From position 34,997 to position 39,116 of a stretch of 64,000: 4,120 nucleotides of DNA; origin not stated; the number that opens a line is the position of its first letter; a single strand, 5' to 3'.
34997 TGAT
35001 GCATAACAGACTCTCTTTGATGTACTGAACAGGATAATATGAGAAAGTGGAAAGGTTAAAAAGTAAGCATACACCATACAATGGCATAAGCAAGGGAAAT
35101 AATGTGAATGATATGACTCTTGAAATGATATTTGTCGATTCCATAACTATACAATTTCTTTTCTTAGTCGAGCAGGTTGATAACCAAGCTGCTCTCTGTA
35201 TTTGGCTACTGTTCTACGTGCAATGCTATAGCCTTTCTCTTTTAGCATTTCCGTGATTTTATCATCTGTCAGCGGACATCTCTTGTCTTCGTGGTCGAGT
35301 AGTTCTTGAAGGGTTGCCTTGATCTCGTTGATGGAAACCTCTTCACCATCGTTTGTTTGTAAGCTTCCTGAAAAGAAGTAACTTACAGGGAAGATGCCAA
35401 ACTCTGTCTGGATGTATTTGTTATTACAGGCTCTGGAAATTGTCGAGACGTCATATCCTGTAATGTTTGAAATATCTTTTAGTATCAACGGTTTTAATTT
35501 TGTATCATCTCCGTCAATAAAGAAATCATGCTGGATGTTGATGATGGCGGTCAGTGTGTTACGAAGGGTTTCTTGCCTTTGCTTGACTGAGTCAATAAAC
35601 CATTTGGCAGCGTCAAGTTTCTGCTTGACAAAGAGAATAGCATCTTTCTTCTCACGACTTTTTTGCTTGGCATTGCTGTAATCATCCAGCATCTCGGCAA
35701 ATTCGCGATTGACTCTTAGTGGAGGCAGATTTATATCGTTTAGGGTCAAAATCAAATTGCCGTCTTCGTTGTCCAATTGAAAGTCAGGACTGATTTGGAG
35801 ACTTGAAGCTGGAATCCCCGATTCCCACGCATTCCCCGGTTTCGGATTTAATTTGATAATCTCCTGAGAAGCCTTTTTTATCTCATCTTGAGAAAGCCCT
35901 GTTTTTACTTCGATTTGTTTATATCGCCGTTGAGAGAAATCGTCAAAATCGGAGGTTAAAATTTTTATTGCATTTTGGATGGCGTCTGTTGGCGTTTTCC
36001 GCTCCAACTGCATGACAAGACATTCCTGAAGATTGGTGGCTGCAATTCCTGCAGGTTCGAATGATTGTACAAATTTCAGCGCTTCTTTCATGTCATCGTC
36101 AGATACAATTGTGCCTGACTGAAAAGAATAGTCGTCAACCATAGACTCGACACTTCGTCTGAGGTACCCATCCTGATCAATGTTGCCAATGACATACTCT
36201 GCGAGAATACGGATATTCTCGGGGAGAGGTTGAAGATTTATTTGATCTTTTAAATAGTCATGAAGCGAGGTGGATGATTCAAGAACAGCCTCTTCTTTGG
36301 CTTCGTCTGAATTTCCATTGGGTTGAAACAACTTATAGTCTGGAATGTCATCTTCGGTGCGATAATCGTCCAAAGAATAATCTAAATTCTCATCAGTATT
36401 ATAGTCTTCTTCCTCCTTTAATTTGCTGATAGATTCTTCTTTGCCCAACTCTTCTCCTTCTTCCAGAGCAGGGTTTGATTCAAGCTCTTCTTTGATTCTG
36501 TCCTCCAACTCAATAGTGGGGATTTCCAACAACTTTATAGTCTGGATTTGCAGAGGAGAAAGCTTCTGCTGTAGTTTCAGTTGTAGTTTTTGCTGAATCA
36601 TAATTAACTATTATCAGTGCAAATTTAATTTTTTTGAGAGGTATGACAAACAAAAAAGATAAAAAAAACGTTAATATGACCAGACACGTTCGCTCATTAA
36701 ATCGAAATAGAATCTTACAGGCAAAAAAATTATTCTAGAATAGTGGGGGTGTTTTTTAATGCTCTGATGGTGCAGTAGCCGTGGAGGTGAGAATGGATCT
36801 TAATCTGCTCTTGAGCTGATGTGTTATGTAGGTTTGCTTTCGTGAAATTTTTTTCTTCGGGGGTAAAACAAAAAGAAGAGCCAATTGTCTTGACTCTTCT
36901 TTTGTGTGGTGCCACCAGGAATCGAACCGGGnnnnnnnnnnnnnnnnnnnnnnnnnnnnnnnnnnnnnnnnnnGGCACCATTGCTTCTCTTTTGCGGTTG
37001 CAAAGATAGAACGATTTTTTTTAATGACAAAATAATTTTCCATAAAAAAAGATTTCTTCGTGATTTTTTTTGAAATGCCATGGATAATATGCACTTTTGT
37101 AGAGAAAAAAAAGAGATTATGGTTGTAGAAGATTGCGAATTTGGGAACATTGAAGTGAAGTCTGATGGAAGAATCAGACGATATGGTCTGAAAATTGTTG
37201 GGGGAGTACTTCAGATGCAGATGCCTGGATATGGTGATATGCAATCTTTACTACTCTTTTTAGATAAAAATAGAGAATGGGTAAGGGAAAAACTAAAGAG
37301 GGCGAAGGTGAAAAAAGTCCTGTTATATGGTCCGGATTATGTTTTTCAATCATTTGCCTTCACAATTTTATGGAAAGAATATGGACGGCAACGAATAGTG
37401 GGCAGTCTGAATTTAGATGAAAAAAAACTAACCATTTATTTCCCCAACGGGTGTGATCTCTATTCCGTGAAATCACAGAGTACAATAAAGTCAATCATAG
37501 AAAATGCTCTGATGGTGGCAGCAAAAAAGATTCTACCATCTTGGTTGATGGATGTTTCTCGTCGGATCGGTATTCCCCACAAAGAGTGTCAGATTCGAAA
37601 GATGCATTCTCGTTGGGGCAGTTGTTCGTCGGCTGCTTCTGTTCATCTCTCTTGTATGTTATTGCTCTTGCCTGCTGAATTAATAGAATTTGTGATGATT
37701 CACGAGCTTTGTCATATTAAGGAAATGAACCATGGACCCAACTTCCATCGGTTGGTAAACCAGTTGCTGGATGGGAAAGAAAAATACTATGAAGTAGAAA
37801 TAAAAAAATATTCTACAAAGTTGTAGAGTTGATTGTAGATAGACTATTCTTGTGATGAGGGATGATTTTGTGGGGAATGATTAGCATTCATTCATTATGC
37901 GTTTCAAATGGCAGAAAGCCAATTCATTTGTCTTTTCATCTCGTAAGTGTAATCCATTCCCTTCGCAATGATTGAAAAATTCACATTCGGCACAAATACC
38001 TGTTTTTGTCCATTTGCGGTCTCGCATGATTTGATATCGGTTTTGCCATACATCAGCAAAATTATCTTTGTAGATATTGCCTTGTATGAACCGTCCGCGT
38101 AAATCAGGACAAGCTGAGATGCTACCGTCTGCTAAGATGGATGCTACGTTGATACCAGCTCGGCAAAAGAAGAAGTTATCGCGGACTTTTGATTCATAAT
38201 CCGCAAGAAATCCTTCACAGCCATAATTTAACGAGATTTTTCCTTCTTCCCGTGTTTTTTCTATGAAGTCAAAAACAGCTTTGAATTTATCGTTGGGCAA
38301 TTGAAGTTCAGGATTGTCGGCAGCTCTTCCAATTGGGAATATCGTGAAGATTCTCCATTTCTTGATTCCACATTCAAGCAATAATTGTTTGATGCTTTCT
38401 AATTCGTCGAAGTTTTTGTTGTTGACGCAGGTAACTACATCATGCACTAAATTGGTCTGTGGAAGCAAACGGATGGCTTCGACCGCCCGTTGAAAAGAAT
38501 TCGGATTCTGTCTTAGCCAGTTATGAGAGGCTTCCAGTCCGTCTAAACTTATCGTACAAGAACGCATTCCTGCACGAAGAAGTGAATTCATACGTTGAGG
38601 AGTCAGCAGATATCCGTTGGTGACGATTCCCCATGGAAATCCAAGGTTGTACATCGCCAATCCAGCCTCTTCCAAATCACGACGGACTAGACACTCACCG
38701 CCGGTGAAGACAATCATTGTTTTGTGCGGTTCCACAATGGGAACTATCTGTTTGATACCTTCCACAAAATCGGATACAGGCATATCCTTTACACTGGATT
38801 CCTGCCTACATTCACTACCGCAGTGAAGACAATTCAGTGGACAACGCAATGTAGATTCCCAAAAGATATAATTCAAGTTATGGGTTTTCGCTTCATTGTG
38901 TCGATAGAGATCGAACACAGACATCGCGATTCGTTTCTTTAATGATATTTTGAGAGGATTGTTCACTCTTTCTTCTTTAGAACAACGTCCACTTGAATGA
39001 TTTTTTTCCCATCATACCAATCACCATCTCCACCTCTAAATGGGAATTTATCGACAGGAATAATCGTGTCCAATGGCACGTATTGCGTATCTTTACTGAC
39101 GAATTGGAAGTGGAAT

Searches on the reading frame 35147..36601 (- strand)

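Call 62: search_protein_families(library=pfam, proteins=[window:35147-36601:-], max_evalue=0.0001)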
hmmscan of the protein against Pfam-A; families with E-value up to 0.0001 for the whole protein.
window:35147-36601:- (484 aa): 3 families
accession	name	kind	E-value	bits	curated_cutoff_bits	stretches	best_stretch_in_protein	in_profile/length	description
PF04963.19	Sigma54_CBD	-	2.7e-50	171.1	22.9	1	104-301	3-185/185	Sigma-54 factor, core binding domain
PF04552.19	Sigma54_DBD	-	2.7e-49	167.4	22.8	1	324-481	3-159/160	Sigma-54, DNA binding domain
PF00309.25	Sigma54_AID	-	1.7e-13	50.6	23.8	1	4-48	2-46/46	Sigma-54 factor, Activator interacting domain (AID)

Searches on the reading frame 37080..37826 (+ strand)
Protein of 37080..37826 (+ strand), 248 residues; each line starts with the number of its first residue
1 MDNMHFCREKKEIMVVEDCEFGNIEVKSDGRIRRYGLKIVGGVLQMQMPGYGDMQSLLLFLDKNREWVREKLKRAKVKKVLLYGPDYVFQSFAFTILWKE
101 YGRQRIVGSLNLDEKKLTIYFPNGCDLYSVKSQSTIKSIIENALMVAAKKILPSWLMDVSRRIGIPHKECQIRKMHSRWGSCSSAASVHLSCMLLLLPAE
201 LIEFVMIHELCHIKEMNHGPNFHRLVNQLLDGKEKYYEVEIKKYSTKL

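Call 84: search_protein_families(library=pfam, proteins=[window:37080-37826:+], max_evalue=0.001)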
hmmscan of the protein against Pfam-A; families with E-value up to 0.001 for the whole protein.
window:37080-37826:+ (248 aa): 3 families
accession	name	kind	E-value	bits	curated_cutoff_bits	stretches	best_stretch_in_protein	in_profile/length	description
PF01863.23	YgjP-like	-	2e-34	119.9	26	1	34-234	2-198/207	YgjP-like, metallopeptidase domain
PF08325.16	WLM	-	2e-05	25.2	26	1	197-236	78-117/190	WLM domain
PF10263.15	SprT-like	-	0.00057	20.1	25.6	0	169-230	22-96/108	SprT-like family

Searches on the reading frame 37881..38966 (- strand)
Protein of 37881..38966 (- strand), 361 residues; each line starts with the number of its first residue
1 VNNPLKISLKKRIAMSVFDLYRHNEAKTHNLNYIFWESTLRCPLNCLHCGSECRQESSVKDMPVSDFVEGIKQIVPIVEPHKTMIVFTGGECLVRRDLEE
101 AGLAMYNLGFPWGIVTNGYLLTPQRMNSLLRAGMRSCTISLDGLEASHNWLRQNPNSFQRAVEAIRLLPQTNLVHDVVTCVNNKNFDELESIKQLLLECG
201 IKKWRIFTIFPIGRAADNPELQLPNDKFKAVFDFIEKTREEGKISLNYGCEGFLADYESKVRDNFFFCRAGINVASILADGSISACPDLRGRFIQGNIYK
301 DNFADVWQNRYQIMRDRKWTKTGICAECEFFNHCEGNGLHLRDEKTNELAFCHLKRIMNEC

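Call 62: search_protein_families(library=pfam, proteins=[window:37881-38966:-], max_evalue=0.0001)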
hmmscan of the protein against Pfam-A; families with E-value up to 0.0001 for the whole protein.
window:37881-38966:- (361 aa): 2 families
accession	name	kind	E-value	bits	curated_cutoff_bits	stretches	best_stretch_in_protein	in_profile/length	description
PF04055.27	Radical_SAM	-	2.4e-17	64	29.5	1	38-195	3-165/166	Radical SAM superfamily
PF13186.11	SPASM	-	3.4e-09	37.3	21.5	1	268-329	1-67/67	Iron-sulfur cluster-binding domain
